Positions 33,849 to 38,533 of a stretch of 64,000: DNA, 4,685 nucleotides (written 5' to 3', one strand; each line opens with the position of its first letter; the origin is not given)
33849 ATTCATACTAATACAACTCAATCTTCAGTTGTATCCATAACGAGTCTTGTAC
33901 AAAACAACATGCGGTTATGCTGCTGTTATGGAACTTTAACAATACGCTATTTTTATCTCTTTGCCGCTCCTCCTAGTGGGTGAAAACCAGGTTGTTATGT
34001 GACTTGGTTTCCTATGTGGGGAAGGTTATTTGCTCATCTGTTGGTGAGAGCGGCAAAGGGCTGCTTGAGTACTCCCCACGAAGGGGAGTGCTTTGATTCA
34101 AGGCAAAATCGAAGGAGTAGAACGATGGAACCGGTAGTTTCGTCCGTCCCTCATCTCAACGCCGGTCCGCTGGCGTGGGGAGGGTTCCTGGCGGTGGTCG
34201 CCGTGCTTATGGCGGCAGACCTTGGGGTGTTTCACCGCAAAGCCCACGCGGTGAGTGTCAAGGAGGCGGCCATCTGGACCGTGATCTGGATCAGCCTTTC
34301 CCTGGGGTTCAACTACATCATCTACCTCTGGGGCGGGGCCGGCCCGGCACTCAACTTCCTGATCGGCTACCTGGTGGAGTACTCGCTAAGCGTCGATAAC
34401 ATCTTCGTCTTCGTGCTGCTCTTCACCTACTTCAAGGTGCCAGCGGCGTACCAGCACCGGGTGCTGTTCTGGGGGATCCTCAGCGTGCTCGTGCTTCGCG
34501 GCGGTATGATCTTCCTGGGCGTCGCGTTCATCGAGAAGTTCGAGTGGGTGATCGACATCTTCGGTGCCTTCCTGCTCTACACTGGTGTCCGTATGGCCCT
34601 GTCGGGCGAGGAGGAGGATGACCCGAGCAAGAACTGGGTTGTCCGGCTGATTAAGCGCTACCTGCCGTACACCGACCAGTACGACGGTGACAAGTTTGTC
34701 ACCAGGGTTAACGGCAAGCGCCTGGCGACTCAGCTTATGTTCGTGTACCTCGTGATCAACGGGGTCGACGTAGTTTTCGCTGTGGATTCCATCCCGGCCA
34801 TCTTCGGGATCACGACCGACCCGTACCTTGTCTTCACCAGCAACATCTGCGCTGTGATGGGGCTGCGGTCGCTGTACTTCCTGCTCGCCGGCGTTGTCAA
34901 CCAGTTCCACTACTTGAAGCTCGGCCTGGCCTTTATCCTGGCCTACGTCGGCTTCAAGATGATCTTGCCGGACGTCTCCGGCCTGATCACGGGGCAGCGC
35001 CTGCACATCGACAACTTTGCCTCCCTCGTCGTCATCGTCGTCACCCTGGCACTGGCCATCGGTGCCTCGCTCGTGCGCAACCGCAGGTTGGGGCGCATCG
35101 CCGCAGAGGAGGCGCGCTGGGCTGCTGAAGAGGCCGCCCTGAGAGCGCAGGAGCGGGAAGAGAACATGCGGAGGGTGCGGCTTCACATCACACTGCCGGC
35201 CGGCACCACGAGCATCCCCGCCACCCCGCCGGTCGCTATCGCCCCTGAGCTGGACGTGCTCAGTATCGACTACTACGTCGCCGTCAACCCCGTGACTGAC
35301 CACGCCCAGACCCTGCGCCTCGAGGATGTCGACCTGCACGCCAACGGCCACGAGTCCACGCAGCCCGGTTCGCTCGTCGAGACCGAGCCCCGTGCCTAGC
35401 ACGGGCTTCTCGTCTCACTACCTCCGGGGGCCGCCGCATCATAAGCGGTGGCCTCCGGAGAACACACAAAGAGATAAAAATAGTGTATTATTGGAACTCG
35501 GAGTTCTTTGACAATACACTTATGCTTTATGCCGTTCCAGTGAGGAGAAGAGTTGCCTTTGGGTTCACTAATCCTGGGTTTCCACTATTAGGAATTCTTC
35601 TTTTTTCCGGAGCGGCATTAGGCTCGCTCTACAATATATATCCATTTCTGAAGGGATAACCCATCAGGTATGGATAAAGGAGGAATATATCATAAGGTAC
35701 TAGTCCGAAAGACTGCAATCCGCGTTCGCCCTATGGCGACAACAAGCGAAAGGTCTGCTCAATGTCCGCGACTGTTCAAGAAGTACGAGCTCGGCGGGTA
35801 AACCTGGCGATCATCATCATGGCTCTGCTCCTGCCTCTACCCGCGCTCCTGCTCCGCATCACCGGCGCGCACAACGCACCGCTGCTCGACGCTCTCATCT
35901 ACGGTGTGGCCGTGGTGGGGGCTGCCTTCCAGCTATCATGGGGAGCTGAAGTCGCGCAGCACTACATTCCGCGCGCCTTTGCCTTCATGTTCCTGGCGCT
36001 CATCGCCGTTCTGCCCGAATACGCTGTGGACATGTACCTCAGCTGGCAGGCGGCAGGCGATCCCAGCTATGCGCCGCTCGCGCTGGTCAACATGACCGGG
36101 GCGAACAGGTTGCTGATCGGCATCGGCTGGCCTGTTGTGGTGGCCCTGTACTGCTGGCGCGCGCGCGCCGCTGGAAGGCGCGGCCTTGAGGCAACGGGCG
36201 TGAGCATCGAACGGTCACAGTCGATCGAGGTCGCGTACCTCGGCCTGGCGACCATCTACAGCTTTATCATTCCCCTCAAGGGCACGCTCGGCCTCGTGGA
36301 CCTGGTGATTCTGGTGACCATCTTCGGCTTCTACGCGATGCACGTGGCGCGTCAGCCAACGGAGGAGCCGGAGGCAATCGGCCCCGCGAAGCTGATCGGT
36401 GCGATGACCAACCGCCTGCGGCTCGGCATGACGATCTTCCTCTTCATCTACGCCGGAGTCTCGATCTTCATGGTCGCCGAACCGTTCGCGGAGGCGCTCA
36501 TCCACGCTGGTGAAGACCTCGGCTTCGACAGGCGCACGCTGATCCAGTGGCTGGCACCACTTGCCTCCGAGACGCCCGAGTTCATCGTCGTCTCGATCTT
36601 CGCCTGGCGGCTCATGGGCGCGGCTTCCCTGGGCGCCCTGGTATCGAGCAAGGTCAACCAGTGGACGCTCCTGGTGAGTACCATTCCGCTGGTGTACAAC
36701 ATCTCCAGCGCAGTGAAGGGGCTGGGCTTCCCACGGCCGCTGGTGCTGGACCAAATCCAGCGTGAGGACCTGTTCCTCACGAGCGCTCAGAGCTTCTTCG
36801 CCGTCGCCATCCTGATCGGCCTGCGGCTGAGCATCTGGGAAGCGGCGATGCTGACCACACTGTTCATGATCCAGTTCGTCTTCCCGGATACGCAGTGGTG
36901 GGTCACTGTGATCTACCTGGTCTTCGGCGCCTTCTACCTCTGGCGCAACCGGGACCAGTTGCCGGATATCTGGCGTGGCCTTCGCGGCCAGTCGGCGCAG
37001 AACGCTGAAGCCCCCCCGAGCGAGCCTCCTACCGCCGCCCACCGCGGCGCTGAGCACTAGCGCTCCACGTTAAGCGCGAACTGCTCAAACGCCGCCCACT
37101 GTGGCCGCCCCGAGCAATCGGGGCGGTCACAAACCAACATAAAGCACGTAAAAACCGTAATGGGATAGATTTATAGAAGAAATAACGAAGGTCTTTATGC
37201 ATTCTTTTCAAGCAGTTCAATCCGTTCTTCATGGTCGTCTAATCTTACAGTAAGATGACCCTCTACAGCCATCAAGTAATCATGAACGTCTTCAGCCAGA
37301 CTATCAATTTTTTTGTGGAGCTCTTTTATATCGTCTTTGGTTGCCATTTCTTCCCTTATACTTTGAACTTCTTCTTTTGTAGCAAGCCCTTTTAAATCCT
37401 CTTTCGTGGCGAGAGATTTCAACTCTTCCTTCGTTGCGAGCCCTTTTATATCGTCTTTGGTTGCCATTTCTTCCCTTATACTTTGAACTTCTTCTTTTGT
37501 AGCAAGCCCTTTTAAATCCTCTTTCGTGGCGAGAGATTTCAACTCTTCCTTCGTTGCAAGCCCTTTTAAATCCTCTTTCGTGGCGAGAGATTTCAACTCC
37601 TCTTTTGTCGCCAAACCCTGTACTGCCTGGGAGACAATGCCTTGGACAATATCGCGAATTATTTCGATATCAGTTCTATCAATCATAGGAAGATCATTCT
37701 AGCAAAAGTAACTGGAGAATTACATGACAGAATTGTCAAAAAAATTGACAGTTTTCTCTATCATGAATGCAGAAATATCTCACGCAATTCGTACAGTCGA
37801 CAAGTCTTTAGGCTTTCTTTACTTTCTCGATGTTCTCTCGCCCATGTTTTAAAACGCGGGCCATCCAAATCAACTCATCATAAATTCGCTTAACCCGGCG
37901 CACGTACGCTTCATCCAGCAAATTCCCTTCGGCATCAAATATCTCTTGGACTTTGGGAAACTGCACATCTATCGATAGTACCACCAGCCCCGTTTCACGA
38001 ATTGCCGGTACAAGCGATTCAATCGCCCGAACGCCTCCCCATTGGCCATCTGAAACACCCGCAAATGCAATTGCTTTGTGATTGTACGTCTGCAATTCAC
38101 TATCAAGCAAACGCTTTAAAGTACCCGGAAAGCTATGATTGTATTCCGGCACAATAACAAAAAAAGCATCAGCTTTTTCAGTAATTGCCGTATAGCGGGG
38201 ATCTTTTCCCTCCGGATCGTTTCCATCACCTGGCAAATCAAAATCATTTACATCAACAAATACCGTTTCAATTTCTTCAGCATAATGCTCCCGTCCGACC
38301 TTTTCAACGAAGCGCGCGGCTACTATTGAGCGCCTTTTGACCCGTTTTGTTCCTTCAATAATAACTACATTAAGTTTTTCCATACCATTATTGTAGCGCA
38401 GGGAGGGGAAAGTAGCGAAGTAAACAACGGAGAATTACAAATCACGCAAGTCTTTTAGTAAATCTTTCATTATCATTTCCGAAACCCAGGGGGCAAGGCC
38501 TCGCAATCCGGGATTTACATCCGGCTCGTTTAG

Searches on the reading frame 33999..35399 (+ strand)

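Call 22: search_protein_families(library=pfam, proteins=[window:33999-35399:+], max_evalue=0.0001)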
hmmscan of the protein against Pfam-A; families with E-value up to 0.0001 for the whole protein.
window:33999-35399:+ (466 aa): 1 family
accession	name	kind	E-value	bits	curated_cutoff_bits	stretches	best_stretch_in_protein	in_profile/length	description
PF03741.22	TerC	-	1.3e-47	162.3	27.8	1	123-323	3-176/178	Integral membrane protein TerC family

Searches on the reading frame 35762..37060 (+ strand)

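Call 22: search_protein_families(library=pfam, proteins=[window:35762-37060:+], max_evalue=0.0001)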
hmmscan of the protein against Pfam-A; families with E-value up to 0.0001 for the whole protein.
window:35762-37060:+ (432 aa): 1 family
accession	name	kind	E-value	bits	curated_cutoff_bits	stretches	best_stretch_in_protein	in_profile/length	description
PF01699.29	Na_Ca_ex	-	1.9e-11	44.5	24.9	2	225-374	3-148/151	Sodium/calcium exchanger protein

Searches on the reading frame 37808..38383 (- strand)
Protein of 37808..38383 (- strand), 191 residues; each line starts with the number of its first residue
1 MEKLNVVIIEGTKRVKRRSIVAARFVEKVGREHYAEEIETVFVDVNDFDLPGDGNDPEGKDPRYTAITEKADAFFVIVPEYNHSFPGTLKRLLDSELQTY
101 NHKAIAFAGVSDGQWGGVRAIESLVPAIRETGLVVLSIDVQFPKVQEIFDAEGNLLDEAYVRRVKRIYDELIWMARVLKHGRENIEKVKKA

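Call 21: search_protein_families(library=pfam, proteins=[window:37808-38383:-], max_evalue=0.01)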
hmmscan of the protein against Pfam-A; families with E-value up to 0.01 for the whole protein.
window:37808-38383:- (191 aa): 2 families
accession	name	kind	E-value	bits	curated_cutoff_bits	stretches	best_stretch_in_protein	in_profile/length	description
PF03358.20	FMN_red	-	2.7e-19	69.7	24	1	5-139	2-144/152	NADPH-dependent FMN reductase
PF02525.22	Flavodoxin_2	-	0.0011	19.2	27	1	5-96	2-103/198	Flavodoxin-like fold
